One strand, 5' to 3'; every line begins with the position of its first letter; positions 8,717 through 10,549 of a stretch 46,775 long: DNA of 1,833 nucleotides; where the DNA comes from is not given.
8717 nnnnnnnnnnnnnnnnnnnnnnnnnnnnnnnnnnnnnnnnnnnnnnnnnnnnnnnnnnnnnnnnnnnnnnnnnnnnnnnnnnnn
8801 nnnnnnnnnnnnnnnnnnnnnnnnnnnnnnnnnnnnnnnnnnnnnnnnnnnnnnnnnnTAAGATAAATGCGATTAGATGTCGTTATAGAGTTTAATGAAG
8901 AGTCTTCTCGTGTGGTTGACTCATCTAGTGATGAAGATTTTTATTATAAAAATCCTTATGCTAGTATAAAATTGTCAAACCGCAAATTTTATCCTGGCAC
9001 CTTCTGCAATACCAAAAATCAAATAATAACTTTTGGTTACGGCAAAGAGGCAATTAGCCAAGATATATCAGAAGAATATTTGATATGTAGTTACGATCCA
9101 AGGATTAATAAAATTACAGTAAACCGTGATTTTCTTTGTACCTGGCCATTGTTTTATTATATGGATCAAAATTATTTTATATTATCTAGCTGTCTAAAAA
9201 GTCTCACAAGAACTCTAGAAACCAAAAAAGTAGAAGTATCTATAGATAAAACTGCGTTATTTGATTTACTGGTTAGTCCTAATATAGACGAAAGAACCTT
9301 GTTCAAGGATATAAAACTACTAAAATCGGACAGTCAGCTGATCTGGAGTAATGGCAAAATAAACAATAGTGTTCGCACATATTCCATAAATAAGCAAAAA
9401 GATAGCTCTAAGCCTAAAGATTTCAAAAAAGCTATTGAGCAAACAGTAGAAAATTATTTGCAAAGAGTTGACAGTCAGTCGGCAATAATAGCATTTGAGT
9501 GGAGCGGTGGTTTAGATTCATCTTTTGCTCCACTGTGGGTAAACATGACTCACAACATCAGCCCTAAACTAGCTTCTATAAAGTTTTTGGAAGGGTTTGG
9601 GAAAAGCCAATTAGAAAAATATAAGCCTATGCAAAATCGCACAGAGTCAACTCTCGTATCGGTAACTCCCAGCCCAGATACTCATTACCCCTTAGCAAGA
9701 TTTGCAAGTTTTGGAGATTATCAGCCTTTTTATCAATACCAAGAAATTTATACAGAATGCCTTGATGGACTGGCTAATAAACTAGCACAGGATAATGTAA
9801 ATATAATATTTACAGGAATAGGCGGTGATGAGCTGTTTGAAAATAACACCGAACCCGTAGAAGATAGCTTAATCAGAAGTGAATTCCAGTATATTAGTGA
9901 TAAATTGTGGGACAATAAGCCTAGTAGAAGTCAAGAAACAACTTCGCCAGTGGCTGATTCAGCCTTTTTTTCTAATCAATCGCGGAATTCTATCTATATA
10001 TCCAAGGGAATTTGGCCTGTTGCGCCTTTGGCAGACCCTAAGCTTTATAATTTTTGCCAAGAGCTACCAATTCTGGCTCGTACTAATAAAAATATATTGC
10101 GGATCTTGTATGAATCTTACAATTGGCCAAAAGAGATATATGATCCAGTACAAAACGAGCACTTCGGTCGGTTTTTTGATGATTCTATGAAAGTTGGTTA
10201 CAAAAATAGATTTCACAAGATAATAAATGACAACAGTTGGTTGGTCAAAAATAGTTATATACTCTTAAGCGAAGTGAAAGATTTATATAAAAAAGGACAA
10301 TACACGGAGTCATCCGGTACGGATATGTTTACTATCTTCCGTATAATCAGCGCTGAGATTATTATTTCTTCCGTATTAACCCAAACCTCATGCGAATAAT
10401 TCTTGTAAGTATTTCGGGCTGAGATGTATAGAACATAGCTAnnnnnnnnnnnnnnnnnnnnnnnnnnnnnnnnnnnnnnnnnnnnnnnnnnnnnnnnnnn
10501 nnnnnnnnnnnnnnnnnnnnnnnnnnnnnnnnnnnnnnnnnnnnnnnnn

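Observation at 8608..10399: Two-gene unit: acidic 62-aa peptide translationally coupled to a glutaminase-less asparagine-synthetase-like enzyme (non-canonical RiPP candidate)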

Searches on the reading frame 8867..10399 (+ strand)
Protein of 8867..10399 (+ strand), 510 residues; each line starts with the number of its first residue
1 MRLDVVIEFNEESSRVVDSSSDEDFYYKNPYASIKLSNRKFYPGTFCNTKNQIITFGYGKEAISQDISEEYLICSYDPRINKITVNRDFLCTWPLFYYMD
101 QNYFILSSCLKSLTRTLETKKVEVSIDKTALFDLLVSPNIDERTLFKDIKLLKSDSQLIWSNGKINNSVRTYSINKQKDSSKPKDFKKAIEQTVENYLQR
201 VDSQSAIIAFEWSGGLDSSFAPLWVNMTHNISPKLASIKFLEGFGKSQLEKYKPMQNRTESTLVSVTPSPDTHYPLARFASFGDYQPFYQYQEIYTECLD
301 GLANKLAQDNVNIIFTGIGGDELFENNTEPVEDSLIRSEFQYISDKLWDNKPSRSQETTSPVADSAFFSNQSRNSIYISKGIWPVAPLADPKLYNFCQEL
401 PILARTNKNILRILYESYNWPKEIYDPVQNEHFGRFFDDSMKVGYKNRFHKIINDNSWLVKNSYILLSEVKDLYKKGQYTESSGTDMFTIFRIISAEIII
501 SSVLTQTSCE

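Call 5: search_solved_structures(query=window:8867-10399:+, max_evalue=10, show_alignments=2)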
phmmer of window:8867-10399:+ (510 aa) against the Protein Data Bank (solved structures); distinct sequences matched with E-value up to 10: 3.
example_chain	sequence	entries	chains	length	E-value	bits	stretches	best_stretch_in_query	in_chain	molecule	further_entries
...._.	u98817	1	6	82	0.069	14.9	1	291-347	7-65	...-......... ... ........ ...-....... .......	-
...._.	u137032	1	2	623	0.092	14.5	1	52-220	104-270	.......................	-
6jp9_A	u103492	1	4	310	0.84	11.3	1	185-238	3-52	GMP synthase [glutamine-hydrolyzing] subunit B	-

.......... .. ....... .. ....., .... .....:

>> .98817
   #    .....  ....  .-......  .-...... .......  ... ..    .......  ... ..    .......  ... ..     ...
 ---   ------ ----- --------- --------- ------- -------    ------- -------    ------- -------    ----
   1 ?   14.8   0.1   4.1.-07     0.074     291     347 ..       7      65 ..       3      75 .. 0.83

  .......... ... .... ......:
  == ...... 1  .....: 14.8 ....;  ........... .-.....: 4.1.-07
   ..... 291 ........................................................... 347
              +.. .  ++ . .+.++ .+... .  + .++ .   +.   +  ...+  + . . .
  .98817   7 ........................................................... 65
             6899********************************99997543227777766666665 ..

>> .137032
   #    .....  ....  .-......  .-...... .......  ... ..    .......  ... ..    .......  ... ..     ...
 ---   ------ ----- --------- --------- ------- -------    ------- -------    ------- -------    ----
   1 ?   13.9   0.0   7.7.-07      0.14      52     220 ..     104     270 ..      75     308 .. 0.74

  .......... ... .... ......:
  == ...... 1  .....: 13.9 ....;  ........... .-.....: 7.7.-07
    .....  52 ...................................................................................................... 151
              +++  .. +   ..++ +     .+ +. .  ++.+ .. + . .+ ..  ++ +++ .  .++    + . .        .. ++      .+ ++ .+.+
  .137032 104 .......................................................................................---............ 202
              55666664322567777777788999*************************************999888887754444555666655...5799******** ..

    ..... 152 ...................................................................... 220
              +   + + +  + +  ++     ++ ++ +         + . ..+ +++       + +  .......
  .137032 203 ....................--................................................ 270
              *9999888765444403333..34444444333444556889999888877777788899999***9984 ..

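Call 6: search_protein_families(library=pfam, proteins=[window:8867-10396:+], max_evalue=1)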
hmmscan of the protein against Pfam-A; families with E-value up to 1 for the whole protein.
window:8867-10396:+ (510 aa): 3 families
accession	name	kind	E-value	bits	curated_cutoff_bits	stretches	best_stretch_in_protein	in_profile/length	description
PF00733.27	Asn_synthase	-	1.6e-06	28.4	21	1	212-328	24-136/354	Asparagine synthase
PF13537.11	GATase_7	-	0.0028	18.1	25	1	61-114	68-122/123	Glutamine amidotransferase domain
PF10898.13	DUF2716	-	0.21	12.3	24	0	160-213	29-83/141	Protein of unknown function (DUF2716)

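Call 7: search_protein_families(library=ncbifam, proteins=[window:8867-10396:+], max_evalue=1)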
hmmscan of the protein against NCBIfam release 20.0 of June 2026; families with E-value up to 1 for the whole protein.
window:8867-10396:+ (510 aa): 6 families
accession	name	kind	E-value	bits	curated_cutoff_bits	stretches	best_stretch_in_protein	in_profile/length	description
TIGR01536.1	asn_synth_AEB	equivalog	9.6e-14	51.3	267.1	1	59-324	113-368/517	asparagine synthase (glutamine-hydrolyzing)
NF033535.1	lass_lactam_cya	exception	1.6e-10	40.2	525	1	77-221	129-272/668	lasso peptide isopeptide bond-forming cyclase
TIGR03108.1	eps_aminotran_1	hypoth_equivalog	7.9e-09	34.7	816.9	1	74-324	126-371/628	XrtA/PEP-CTERM system amidotransferase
TIGR03104.1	trio_amidotrans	equivalog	5.5e-05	21.6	570.1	1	74-220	126-275/589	N-acetylglutaminylglutamine amidotransferase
NF006949.0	PRK09431.1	equivalog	0.00029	19.5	499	1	63-119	114-171/554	asparagine synthase B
NF009726.0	PRK13253.1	subfamily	0.11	12.8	65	1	177-218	32-73/98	citrate lyase subunit gamma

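Call 8: find_homologous_proteins(query=window:8867-10396:+, max_evalue=0.001)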
Query window:8867-10396:+ (510 aa): 23 proteins with E <= 0.001 among 6294 candidates.
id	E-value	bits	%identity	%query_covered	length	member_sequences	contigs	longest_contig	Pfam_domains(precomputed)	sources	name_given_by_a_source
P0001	0.0e+0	1158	100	100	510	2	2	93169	PF00733.28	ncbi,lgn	-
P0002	7.1e-99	350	39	97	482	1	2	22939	PF00733.28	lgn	-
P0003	2.8e-98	348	38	95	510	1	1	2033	PF00733.28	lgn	-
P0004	2.4e-93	332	38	95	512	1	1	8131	PF00733.28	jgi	-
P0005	4.0e-92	327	41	90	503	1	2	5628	PF00733.28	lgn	-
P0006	1.1e-90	323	36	98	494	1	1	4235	PF00733.28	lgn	-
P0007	1.0e-89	319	39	99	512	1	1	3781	PF00733.28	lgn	-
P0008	1.6e-89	319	39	98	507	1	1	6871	PF00733.28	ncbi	-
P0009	5.2e-89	317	37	96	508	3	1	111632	PF00733.28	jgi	jgi:hypothetical protein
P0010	1.2e-83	300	35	99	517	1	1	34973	PF00733.28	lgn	-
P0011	2.9e-83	298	37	95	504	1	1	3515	PF00733.28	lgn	-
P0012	6.7e-82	294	36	95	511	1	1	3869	PF00733.28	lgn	-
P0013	7.6e-82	294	36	95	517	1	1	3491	-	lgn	-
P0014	7.5e-79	284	36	96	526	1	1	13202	PF00733.28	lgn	-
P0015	3.9e-62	229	33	92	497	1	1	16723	PF00733.28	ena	-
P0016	1.1e-58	217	32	92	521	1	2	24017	PF00733.28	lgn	-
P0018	2.3e-54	203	31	83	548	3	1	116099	PF00733.28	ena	-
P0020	1.2e-50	191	30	89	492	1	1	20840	PF00733.28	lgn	-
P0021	2.0e-44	170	29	95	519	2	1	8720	-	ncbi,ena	-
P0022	4.1e-42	162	26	97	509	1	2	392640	PF00733.28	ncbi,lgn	-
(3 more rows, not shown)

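Call 9: find_encoding_contigs(protein=P0002, flank=5000, max_places=2)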
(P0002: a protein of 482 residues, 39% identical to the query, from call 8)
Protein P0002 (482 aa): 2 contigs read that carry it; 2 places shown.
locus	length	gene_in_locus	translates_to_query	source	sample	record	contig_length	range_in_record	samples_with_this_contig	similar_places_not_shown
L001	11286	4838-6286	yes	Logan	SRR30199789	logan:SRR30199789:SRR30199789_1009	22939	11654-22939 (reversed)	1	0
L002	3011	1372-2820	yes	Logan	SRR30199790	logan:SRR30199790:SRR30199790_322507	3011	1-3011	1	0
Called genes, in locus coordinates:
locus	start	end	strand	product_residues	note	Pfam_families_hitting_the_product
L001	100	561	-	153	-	PF14018:DUF4234 (weak)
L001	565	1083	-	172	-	PF14018:DUF4234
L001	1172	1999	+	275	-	PF00763:THF_DHG_CYH, PF02882:THF_DHG_CYH_C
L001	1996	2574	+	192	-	-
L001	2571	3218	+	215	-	PF01177:Asp_Glu_race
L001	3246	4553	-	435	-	PF08245:Mur_ligase_M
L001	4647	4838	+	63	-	-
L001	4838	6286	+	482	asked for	PF00733:Asn_synthase (faint)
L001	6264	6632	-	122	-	PF00072:Response_reg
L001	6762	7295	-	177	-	PF01862:PvlArgDC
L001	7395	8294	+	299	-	PF00892:EamA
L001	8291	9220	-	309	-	PF09924:LPG_synthase_C, PF13480:Acetyltransf_6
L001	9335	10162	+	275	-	-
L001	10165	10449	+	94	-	-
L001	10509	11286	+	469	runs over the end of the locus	PF00512:HisKA, PF02518:HATPase_c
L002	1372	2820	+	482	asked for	PF00733:Asn_synthase (faint)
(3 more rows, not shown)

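Call 10: find_encoding_contigs(protein=P0009, flank=5000, max_places=2)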
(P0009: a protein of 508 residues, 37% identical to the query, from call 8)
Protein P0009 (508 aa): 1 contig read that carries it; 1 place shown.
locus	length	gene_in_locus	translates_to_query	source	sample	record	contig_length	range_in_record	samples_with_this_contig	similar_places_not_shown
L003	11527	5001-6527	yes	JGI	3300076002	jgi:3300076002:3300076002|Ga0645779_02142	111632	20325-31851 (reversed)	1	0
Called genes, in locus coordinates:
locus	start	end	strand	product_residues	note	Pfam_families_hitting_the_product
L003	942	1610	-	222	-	PF06790:UPF0259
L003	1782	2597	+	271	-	PF00763:THF_DHG_CYH, PF02882:THF_DHG_CYH_C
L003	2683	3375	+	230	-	PF01177:Asp_Glu_race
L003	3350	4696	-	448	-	PF08245:Mur_ligase_M, PF02875:Mur_ligase_C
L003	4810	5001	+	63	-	-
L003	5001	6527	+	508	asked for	PF00733:Asn_synthase (faint)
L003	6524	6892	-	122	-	PF00072:Response_reg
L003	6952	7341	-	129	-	PF00072:Response_reg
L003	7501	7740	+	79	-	-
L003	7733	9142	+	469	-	-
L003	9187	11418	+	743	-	PF16927:HisKA_7TM, PF00512:HisKA, PF02518:HATPase_c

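Call 11: find_encoding_contigs(protein=P0010, flank=5000, max_places=2)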
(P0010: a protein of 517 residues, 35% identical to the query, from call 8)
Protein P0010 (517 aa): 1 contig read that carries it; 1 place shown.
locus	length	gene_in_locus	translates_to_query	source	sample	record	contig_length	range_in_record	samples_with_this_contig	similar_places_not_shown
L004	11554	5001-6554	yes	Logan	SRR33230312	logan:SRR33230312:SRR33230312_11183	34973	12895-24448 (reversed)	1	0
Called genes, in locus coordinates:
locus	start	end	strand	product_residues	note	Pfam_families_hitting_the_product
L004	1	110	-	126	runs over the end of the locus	PF13473:Cupredoxin_1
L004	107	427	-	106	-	PF12802:MarR_2 (weak), PF12840:HTH_20, PF13412:HTH_24 (weak), PF01022:HTH_5, PF01047:MarR (weak)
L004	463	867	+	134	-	-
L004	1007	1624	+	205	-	PF00578:AhpC-TSA, PF08534:Redoxin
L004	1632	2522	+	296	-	-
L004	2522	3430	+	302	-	PF00890:FAD_binding_2 (weak), PF01134:GIDA (faint), PF03486:HI0933_like (faint), PF07992:Pyr_redox_2, PF13738:Pyr_redox_3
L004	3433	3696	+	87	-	PF13192:Thioredoxin_3 (weak)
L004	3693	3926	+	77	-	PF11666:DUF2933 (weak)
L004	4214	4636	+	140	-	-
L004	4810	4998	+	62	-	-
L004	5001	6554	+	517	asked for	PF00733:Asn_synthase (weak)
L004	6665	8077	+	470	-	PF07690:MFS_1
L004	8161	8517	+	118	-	-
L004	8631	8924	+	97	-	-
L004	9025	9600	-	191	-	-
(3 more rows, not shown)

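Call 17: find_encoding_contigs(protein=P0022, flank=6000, max_places=1)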
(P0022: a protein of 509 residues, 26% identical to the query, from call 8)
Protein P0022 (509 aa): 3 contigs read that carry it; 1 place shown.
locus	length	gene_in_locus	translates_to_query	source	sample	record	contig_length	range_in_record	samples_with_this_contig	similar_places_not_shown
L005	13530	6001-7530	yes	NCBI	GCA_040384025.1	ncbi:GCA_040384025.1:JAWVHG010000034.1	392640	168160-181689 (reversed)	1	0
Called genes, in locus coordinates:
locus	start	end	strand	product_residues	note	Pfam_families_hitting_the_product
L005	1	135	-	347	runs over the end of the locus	PF03741:TerC, PF04332:DUF475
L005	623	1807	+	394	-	PF05496:RuvB_N, PF05673:DUF815 (weak), PF06068:TIP49 (faint), PF00158:Sigma54_activat (faint), PF00004:AAA, PF13173:AAA_14 (weak), PF16193:AAA_assoc_2, PF12002:MgsA_C, +4 more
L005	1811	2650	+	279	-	-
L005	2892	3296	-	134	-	-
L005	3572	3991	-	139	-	-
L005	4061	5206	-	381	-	PF00438:S-AdoMet_synt_N, PF02772:S-AdoMet_synt_M, PF02773:S-AdoMet_synt_C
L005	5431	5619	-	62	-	-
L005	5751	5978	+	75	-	-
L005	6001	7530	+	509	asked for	PF00733:Asn_synthase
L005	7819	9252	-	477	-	PF00239:Resolvase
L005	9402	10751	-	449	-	-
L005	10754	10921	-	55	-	-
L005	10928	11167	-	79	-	PF18903:DUF5659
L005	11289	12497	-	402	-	-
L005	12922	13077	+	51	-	-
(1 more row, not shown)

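Call 18: find_encoding_contigs(protein=P0018, flank=6000, max_places=1)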
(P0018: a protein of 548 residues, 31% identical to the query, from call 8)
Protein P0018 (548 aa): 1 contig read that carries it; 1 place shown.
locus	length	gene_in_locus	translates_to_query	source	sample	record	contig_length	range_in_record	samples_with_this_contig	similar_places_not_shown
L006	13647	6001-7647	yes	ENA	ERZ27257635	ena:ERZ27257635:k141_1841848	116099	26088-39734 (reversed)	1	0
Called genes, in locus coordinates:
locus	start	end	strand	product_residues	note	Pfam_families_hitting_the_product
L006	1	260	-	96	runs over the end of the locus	-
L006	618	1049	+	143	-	PF01243:PNPOx_N, PF16242:Pyrid_ox_like (weak)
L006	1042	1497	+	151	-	PF01243:PNPOx_N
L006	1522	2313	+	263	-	PF23441:SDR (weak), PF00106:adh_short, PF08659:KR, PF13561:adh_short_C2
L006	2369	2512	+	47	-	-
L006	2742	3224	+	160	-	-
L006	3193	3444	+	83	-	-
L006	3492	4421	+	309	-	PF08007:JmjC_2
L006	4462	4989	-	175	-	-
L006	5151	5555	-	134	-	PF18451:CdiA_C (weak)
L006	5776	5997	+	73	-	-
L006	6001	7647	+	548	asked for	PF00733:Asn_synthase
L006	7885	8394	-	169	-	-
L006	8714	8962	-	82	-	-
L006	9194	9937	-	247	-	PF18593:CdiI_2 (weak)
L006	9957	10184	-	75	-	-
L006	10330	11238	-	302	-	-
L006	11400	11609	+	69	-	-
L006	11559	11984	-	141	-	PF13471:Transglut_core3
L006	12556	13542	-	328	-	PF00293:NUDIX (weak)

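Call 19: find_encoding_contigs(protein=P0016, flank=6000, max_places=1)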
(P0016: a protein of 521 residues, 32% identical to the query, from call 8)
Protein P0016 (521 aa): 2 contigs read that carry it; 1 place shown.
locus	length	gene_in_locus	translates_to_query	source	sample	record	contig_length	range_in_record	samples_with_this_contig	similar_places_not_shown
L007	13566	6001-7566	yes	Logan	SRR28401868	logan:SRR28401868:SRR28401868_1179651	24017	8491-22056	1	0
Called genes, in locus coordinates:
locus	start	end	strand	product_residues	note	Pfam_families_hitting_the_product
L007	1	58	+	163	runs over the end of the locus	PF13730:HTH_36 (weak)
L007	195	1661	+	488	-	PF00239:Resolvase, PF07508:Recombinase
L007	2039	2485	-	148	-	PF01726:LexA_DNA_bind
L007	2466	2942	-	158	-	PF04138:GtrA_DPMS_TM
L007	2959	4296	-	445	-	PF04932:Wzy_C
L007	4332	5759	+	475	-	PF13727:CoA_binding_3, PF02397:Bac_transf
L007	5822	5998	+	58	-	-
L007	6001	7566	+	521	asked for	PF00733:Asn_synthase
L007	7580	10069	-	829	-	PF01083:Cutinase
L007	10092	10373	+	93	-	-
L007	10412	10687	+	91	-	-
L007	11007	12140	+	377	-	PF13439:Glyco_transf_4, PF20706:GT4-conflict (weak), PF00534:Glycos_transf_1, PF13692:Glyco_trans_1_4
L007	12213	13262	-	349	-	PF00483:NTP_transferase, PF22640:ManC_GMP_beta-helix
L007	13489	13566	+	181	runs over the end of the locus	-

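Call 24: find_related_loci(query=A1, collection=genome_contigs, flank=6000)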
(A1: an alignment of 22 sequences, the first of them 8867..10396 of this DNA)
Query A1 (510 aa) in genome_contigs; peptide patterns used: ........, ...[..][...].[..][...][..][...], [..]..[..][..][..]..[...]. (x = any residue, [..] = any of these).
600 stretches matched a pattern (row limit reached: there are more); 125 encode a relative of the query (tblastn E <= 1e-3); the best 80 are kept; 80 distinct loci.
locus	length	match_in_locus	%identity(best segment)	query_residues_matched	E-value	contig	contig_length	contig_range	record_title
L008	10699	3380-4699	33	3-441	3e-61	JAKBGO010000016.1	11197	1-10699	MAG: bacterium isolate DBS1-1.bin53 NODE_10562_length_11197_cov_2.037037, whole genome shotgun sequence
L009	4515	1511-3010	28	18-497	5e-57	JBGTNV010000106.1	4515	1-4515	MAG: Candidatus Saccharimonadales bacterium isolate JTS-RE396 k141_1852449, whole genome shotgun sequence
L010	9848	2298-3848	29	17-503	1e-53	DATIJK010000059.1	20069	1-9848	MAG TPA_asm: Candidatus Saccharimonadales bacterium isolate SMAG_U15689 k141_399197, whole genome shotgun sequence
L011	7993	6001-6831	25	143-412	6e-17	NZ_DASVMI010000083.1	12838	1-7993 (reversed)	MAG: Dyella sp. isolate SMAG_U3096 k141_72432, whole genome shotgun sequence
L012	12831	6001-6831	25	143-412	1e-16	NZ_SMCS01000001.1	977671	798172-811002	Luteibacter rhizovicinus strain LP_13_YM Ga0304825_101, whole genome shotgun sequence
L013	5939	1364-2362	25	83-412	5e-16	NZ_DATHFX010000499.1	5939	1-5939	MAG: Pinirhizobacter sp. isolate SMAG_U12458 k141_426698, whole genome shotgun sequence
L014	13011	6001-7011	23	144-478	4e-15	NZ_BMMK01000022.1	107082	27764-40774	Longimycelium tulufanense strain CGMCC 4.5737 sequence022, whole genome shotgun sequence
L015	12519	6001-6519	28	286-438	9e-15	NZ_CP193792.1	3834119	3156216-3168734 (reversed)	Cupriavidus sp. TMH.W2 chromosome 1, complete sequence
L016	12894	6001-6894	24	124-412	1e-14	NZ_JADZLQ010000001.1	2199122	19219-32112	Pinirhizobacter soli strain NC2-4-308 Scaffold1, whole genome shotgun sequence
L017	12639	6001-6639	28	208-412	2e-14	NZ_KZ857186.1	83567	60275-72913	Dyella tabacisoli strain L4-6 L4-6_Scaffold14, whole genome shotgun sequence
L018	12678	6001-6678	31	209-426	7e-14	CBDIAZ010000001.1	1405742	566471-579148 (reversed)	MAG: Acidobacteriaceae bacterium isolate 64b36fed-f3c1-4504-a5e9-2518e18b580b genome assembly, contig: contig_1, whole g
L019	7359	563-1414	26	143-418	9e-14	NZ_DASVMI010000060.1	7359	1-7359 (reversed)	MAG: Dyella sp. isolate SMAG_U3096 k141_174544, whole genome shotgun sequence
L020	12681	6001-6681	26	195-412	1e-13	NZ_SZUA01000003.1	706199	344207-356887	Luteimonas gilva strain H23 H23_3, whole genome shotgun sequence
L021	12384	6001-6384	30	287-402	2e-13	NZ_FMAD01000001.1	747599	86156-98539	Cupriavidus alkaliphilus strain ASC-732, whole genome shotgun sequence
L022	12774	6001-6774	23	185-442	5e-13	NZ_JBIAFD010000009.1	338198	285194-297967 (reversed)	Streptomyces sp. NPDC007264 NPDC007264_71_D10.ctg-0009, whole genome shotgun sequence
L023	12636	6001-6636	22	209-412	2e-12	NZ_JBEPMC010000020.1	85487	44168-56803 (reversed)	Mesorhizobium robiniae strain DSM 100022 Ga0480190_20, whole genome shotgun sequence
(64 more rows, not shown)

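Call 29: find_related_loci(query=A1, collection=metagenome_contigs, flank=4000)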
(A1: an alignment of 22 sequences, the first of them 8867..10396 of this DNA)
Query A1 (510 aa) in metagenome_contigs; peptide patterns used: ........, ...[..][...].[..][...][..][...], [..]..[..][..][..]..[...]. (x = any residue, [..] = any of these).
600 stretches matched a pattern (row limit reached: there are more); 107 encode a relative of the query (tblastn E <= 1e-3); the best 80 are kept; 80 distinct loci.
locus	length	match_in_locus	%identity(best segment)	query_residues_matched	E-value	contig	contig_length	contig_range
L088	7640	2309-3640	34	1-441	4e-68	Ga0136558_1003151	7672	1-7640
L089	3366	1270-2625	31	17-441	3e-62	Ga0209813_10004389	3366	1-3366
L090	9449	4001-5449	29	34-501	8e-53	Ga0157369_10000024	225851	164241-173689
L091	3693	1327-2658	31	32-462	3e-50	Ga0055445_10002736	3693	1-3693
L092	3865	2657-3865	30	17-392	1e-46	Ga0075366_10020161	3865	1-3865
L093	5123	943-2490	30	21-504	6e-45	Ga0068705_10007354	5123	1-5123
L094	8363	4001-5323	27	18-436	4e-39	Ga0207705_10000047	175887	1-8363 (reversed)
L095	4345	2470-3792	27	18-436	5e-39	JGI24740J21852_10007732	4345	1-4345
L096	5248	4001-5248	28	18-411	1e-34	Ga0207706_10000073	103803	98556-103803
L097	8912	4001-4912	23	144-441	3e-18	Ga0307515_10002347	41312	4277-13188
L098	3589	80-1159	22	137-500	4e-18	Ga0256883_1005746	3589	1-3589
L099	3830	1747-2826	22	137-500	5e-18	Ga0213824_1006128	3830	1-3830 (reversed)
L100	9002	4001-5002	23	82-412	6e-17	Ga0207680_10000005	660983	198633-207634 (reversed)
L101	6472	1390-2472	23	143-503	9e-17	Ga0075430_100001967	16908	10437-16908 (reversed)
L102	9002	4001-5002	25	82-412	3e-16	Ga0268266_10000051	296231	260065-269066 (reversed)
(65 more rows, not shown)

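Call 36: search_protein_representatives(alignment_id=A1)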
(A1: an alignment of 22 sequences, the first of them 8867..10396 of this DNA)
Query: 22 sequences, 510 profile positions. Proteins with E-value up to 0.001 (for the whole library): 18572; up to 1e-10: 1724; up to 1e-30: 316. The best 150 are listed.
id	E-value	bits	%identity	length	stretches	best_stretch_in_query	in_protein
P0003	2.8e-199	679.6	-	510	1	1-506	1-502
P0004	3.2e-199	679.4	-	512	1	1-508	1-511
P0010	2.2e-192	656.8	-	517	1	1-507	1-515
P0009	3.4e-192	656.2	-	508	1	1-508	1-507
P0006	9.3e-192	654.8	-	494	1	1-504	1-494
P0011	1.1e-191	654.6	-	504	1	17-506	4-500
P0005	1.1e-188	644.7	-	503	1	1-508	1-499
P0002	4.6e-187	639.3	-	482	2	1-329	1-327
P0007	1.5e-180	617.9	-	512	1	1-504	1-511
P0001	2.8e-179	613.6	-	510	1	1-508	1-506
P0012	2.7e-174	597.2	-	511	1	1-508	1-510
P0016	2.7e-170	584.0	-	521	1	2-503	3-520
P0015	1.8e-161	554.9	-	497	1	37-506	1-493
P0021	3.2e-161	554.1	-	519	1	2-509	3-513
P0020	3.0e-160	550.9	-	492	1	47-505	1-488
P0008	7.2e-157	539.7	-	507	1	4-505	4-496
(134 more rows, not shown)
